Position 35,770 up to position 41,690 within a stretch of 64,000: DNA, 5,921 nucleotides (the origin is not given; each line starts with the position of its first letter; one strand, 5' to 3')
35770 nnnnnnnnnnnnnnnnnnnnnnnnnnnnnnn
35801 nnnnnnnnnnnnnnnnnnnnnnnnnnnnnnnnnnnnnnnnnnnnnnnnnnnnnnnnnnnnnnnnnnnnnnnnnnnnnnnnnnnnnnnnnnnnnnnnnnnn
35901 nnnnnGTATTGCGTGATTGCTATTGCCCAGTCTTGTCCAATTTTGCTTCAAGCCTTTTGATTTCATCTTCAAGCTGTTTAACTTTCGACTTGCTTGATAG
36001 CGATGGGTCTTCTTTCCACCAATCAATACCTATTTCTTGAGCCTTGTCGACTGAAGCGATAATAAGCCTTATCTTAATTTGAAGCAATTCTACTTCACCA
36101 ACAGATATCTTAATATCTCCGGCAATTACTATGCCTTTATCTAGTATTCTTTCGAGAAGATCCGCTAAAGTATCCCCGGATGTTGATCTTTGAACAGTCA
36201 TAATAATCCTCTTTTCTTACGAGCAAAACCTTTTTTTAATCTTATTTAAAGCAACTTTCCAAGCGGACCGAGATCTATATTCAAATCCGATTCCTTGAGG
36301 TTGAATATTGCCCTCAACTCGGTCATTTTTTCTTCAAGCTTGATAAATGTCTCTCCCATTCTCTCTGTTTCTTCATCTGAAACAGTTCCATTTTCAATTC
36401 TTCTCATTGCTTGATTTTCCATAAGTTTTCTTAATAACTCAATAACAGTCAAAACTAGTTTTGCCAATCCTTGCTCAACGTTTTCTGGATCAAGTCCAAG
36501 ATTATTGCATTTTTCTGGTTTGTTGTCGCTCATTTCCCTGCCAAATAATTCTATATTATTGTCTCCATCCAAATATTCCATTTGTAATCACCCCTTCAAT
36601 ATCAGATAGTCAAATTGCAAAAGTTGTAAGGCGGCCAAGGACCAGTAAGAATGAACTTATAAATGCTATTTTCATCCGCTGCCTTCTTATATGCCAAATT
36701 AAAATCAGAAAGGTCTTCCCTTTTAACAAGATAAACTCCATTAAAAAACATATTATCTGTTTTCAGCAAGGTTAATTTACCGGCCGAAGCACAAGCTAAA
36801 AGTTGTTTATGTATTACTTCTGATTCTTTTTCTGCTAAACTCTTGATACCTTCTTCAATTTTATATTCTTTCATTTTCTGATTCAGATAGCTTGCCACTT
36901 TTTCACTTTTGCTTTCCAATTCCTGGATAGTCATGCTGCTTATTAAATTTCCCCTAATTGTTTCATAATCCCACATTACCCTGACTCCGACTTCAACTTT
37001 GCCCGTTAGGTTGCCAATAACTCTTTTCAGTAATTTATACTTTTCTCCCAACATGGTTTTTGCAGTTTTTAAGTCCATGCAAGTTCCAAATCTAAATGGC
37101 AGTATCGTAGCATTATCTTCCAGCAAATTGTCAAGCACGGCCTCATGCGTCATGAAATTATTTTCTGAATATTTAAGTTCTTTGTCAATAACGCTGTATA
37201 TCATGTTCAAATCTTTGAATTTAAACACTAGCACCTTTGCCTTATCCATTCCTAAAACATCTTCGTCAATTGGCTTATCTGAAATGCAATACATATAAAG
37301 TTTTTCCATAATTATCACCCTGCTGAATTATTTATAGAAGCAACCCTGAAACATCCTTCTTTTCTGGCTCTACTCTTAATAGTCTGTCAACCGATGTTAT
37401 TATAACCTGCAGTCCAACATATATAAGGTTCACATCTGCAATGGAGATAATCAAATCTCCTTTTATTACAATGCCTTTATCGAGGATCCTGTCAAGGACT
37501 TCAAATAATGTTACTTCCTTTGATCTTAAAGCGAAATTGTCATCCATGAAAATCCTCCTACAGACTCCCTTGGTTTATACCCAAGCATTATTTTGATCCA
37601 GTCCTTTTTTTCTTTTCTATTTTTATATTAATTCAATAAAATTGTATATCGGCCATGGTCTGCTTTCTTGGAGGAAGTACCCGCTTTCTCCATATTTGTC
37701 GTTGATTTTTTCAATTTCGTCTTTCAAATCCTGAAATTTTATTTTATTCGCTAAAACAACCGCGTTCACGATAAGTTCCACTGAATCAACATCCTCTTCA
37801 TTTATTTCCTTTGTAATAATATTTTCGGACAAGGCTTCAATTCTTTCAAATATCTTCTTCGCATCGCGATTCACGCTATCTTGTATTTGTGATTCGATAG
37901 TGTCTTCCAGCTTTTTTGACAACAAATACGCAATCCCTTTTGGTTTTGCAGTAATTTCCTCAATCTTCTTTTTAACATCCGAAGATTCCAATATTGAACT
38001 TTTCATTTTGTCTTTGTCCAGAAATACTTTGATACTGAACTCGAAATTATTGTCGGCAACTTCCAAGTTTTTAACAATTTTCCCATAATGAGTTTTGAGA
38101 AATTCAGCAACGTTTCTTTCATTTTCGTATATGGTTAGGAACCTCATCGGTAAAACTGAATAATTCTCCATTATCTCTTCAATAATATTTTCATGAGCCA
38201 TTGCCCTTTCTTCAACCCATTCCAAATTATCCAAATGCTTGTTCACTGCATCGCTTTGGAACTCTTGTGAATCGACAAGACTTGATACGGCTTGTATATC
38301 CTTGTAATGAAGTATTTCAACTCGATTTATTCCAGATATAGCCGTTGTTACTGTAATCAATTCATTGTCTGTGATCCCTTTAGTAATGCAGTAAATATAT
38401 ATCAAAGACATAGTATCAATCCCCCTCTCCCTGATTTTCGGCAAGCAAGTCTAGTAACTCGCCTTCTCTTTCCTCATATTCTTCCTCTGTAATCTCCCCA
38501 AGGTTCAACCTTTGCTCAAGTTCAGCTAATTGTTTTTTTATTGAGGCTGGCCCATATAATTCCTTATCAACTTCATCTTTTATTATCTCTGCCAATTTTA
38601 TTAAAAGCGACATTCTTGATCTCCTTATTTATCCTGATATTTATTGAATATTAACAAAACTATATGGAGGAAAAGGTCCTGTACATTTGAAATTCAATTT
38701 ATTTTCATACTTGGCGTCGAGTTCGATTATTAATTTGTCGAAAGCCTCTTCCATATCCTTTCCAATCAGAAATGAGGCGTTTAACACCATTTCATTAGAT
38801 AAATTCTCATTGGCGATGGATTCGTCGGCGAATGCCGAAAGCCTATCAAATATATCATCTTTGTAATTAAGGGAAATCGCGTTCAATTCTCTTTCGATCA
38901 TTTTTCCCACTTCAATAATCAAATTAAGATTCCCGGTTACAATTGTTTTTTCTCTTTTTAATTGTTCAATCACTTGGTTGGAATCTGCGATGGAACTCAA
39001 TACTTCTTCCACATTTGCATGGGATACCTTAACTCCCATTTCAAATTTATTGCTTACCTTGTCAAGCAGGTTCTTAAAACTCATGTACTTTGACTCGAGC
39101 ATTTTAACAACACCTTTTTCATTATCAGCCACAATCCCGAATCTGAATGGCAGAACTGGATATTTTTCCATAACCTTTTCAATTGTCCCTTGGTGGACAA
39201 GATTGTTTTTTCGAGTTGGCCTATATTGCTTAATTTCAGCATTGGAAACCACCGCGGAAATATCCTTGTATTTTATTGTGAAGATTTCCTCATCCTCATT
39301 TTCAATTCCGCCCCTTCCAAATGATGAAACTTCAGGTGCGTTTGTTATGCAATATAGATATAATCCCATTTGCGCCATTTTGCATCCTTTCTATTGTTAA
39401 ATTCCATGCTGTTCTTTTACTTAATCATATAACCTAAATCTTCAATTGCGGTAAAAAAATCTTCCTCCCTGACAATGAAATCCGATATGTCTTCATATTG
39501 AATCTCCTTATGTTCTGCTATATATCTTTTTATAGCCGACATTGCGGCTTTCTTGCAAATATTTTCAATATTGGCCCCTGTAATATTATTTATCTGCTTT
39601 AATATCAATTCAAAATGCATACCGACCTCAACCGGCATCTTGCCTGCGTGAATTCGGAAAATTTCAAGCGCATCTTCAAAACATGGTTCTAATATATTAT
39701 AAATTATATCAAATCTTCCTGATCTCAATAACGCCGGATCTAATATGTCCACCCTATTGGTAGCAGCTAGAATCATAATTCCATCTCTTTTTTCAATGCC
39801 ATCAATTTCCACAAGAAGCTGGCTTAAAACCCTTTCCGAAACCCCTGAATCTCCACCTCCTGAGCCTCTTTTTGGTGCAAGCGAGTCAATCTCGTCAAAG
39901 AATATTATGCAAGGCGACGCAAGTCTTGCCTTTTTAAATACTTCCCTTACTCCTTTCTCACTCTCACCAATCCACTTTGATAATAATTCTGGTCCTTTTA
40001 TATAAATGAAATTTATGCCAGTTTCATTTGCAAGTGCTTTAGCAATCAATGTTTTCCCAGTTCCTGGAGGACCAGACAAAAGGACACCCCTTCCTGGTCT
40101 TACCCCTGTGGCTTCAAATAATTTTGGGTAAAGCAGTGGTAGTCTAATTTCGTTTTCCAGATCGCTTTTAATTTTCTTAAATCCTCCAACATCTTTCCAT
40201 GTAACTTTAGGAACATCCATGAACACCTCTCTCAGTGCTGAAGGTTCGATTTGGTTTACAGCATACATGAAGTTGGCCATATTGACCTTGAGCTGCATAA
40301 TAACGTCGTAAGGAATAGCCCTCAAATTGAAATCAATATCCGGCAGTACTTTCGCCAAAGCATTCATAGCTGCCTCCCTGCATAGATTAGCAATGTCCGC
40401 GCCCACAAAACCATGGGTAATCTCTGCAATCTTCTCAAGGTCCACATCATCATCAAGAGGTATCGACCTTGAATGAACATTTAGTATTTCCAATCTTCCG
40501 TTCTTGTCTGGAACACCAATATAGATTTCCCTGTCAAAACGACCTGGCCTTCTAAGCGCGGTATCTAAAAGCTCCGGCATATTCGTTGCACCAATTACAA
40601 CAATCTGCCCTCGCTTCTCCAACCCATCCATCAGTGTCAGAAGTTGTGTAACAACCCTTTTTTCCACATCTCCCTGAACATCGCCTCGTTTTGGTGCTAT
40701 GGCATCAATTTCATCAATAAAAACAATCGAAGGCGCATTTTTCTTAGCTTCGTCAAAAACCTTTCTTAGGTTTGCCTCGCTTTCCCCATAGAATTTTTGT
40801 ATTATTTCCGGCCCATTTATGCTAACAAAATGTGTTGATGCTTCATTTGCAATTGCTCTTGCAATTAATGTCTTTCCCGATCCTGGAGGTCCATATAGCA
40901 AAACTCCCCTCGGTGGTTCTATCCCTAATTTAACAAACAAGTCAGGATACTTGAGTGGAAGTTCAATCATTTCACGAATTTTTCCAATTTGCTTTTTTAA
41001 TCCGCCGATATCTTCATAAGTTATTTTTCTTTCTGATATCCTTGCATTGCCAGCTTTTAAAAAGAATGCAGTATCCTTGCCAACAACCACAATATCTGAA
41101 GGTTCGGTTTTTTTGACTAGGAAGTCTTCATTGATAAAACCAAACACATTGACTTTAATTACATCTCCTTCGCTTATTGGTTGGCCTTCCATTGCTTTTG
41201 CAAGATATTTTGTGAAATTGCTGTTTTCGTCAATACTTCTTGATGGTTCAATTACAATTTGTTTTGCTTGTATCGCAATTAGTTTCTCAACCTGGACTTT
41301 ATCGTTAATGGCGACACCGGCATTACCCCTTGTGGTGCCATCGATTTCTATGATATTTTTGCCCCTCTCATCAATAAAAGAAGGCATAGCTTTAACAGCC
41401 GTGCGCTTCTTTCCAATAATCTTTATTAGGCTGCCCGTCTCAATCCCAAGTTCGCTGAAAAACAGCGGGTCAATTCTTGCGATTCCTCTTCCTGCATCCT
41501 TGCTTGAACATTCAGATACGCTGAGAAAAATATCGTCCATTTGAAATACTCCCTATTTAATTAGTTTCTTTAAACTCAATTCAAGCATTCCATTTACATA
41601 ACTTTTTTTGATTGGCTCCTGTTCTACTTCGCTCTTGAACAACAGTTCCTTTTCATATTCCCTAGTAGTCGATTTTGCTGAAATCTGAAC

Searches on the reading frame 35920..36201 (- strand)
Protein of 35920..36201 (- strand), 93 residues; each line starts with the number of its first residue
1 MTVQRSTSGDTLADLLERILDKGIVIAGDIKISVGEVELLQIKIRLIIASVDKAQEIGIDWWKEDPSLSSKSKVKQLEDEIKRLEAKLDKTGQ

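Call 54: search_protein_families(library=ncbifam, proteins=[window:35920-36201:-], max_evalue=0.01)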
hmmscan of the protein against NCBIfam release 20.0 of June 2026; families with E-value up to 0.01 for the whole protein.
window:35920-36201:- (93 aa): 5 families
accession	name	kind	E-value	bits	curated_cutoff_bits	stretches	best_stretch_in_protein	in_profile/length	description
NF046090.2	halo_gas_GvpJ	exception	7.4e-16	58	125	1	9-61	5-57/73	gas vesicle protein GvpJ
NF006874.0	PRK09371.1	subfamily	2.8e-12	46.5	100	1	1-52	1-52/71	gas vesicle structural protein GvpA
NF046092.1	halo_gas_GvpA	exception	8.6e-11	41.9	112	1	10-53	4-47/64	gas vesicle protein GvpA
NF006872.0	PRK09368.1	subfamily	1.4e-10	41.4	151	1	5-52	10-57/143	gas vesicle structural protein GvpA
NF046091.2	halo_gas_GvpM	exception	9.2e-08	31.7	109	1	8-59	7-58/67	gas vesicle protein GvpM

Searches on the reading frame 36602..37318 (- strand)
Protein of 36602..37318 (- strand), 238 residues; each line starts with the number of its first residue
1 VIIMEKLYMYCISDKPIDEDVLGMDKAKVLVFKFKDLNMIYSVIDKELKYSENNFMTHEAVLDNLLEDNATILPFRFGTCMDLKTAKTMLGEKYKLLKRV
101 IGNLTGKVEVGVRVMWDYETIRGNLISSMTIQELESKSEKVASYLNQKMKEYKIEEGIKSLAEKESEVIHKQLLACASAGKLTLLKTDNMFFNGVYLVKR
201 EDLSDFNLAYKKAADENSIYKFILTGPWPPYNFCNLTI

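Call 54: search_protein_families(library=ncbifam, proteins=[window:36602-37318:-], max_evalue=0.01)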
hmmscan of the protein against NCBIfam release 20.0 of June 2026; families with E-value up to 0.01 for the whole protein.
window:36602-37318:- (238 aa): 4 families
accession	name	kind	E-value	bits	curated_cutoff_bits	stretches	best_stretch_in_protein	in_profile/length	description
NF052351.1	GasVProtGvpFCyan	equivalog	4.6e-17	62.6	350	1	21-207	5-197/227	gas vesicle protein GvpF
NF045778.1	gas_vesic_GvpL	equivalog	6.6e-13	49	200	1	8-234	4-256/260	gas vesicle protein GvpL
NF004471.0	PRK05803.1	subfamily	0.0033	16.7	252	1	123-171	141-187/235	RNA polymerase sporulation sigma factor SigK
TIGR02846.1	spore_sigmaK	equivalog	0.0044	16.6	298.65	1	123-171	139-185/227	RNA polymerase sporulation sigma factor SigK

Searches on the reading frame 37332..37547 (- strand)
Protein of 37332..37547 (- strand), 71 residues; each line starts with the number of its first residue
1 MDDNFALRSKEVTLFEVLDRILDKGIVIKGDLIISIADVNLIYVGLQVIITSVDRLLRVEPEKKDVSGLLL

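Call 54: search_protein_families(library=ncbifam, proteins=[window:37332-37547:-], max_evalue=0.01)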
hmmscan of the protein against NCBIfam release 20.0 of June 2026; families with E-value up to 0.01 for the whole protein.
window:37332-37547:- (71 aa): 5 families
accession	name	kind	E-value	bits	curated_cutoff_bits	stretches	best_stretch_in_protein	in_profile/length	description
NF046092.1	halo_gas_GvpA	exception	2.1e-09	37.4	112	1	13-58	5-50/64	gas vesicle protein GvpA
NF006874.0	PRK09371.1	subfamily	4.3e-09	36.3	100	1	13-58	11-56/71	gas vesicle structural protein GvpA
NF046091.2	halo_gas_GvpM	exception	1.3e-07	31.2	109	1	10-52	7-49/67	gas vesicle protein GvpM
NF046090.2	halo_gas_GvpJ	exception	1.4e-07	31.5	125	1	12-54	6-48/73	gas vesicle protein GvpJ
NF006872.0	PRK09368.1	subfamily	4.9e-07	29.9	151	1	8-58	11-61/143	gas vesicle structural protein GvpA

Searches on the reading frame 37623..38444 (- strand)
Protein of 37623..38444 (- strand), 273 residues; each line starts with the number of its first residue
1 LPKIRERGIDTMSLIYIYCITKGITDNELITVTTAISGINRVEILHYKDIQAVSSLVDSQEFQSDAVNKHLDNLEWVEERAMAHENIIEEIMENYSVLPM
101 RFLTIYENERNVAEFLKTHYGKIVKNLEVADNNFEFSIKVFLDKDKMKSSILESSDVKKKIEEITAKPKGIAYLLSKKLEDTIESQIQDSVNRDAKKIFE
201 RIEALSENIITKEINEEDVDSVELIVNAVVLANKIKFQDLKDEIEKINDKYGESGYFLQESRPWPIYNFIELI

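Call 3: search_protein_families(library=pfam, proteins=[window:37623-38444:-], max_evalue=1)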
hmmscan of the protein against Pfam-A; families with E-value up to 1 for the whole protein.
window:37623-38444:- (273 aa): 3 families
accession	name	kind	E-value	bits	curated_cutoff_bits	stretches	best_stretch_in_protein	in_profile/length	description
PF06386.16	GvpL_GvpF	-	4.3e-45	155.1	23.6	1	15-270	2-244/245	Gas vesicle synthesis protein GvpL/GvpF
PF25065.1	RM3_Med14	-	0.0022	18.4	22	0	224-250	3-29/110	Med14 RM domain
PF25668.1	ASFV_p49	-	0.039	13.1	27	1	6-122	229-339/438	African swine fever virus minor capsid protein p49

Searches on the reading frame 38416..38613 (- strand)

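Call 3: search_protein_families(library=pfam, proteins=[window:38416-38613:-], max_evalue=1)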
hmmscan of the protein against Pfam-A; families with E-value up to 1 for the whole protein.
window:38416-38613:- (65 aa): 6 families
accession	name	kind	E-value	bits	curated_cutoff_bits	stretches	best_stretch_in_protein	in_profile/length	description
PF05120.17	GvpG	-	1.1e-17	64.4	30.6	1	4-59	12-67/67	Gas vesicle protein G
PF09851.14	SHOCT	-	0.00017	21.6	27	1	28-49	2-23/28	Short C-terminal domain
PF06464.16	DMAP_binding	-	0.00035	21.8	27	1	22-55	6-39/111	DMAP1-binding Domain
PF18660.6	Tsi6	-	0.11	13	26.9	1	29-58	47-75/83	Tsi6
PF08044.16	DUF1707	-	0.3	11.6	27.6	1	29-53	12-36/53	DUF1707 SHOCT-like domain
PF09693.15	Phage_XkdX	-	0.52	10.8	23.5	1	38-48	24-34/40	Phage uncharacterised protein (Phage_XkdX)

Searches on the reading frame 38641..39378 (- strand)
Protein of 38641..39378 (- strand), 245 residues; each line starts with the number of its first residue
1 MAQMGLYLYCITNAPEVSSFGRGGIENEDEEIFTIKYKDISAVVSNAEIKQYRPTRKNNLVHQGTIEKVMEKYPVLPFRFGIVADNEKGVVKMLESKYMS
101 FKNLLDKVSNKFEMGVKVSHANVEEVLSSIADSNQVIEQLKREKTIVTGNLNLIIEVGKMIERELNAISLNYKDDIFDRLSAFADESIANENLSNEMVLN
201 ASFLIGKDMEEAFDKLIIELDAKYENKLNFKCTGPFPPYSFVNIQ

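Call 3: search_protein_families(library=pfam, proteins=[window:38641-39378:-], max_evalue=1)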
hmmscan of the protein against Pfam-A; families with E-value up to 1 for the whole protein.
window:38641-39378:- (245 aa): 6 families
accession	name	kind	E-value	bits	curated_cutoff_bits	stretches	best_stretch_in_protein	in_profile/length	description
PF06386.16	GvpL_GvpF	-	1.3e-56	192.8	23.6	1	5-243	1-245/245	Gas vesicle synthesis protein GvpL/GvpF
PF01133.22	ER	-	0.00056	20.4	25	1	97-142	20-65/98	Enhancer of rudimentary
PF04012.17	PspA_IM30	-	0.012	15.7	33.9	1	107-198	98-188/220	PspA/IM30 family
PF22560.2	GMT-wHTH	-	0.032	15.1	27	1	172-217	29-70/82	GMT-like wHTH domain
PF09860.14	DUF2087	-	0.075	13.6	22.4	1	102-132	13-43/69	Uncharacterized protein conserved in bacteria (DUF2087)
PF21128.4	MCM4_WHD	-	0.19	12.2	24.4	1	88-140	12-66/75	MCM4, winged helix domain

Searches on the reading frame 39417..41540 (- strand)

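Call 54: search_protein_families(library=ncbifam, proteins=[window:39417-41540:-], max_evalue=0.01)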
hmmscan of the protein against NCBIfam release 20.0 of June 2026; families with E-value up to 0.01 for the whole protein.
window:39417-41540:- (707 aa): 77 families (the best 25 are shown)
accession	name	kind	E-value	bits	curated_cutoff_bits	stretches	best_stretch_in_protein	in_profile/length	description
TIGR01243.1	CDC48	subfamily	8.3e-261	867.4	802.65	1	6-701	4-709/733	CDC48 family AAA ATPase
NF003069.1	PRK03992.1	subfamily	2.9e-169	563.2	500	2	170-397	125-355/379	proteasome-activating nucleotidase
TIGR01242.2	TIGR01242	subfamily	2.1e-165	550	500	2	170-397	108-338/362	proteasome-activating nucleotidase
TIGR01241.2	FtsH_fam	equivalog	9.2e-149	496.9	600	2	150-396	141-384/598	ATP-dependent zinc metalloprotease FtsH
NF047748.1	PrtsmActNtasePan1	equivalog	1.9e-140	468.4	750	2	171-396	143-371/405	proteasome-activating nucleotidase Pan1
NF047747.1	PrtsmActNtasePan2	equivalog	2.9e-138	461.4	700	2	171-396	146-374/397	proteasome-activating nucleotidase Pan2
TIGR03689.1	pup_AAA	equivalog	1e-119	400.6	504.75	2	173-367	179-389/512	proteasome ATPase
NF008004.0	PRK10733.1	equivalog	1.6e-110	370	1008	2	169-394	143-372/644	ATP-dependent zinc metalloprotease FtsH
NF041006.2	cell_div_CdvC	equivalog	4.9e-95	318.5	650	2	171-408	98-336/370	cell division protein CdvC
NF042959.1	IteA_antiphage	equivalog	1.1e-69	235.4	510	2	187-397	103-307/367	anti-phage ATPase IteA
TIGR03922.1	T7SS_EccA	equivalog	6.4e-22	77.8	466.65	2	210-339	312-446/557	type VII secretion AAA-ATPase EccA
NF003229.0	PRK04195.1-5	equivalog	2.5e-17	62.7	280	2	210-287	44-120/413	replication factor C large subunit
TIGR00635.1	ruvB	equivalog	9.8e-15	54.4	299.05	2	212-284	32-96/305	Holliday junction branch migration DNA helicase RuvB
NF000868.0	PRK00080.1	equivalog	1.4e-14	53.8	282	2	212-283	53-116/330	Holliday junction branch migration DNA helicase RuvB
NF003230.0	PRK04195.1-6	equivalog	3.5e-13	49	441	2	448-562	13-117/494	replication factor C large subunit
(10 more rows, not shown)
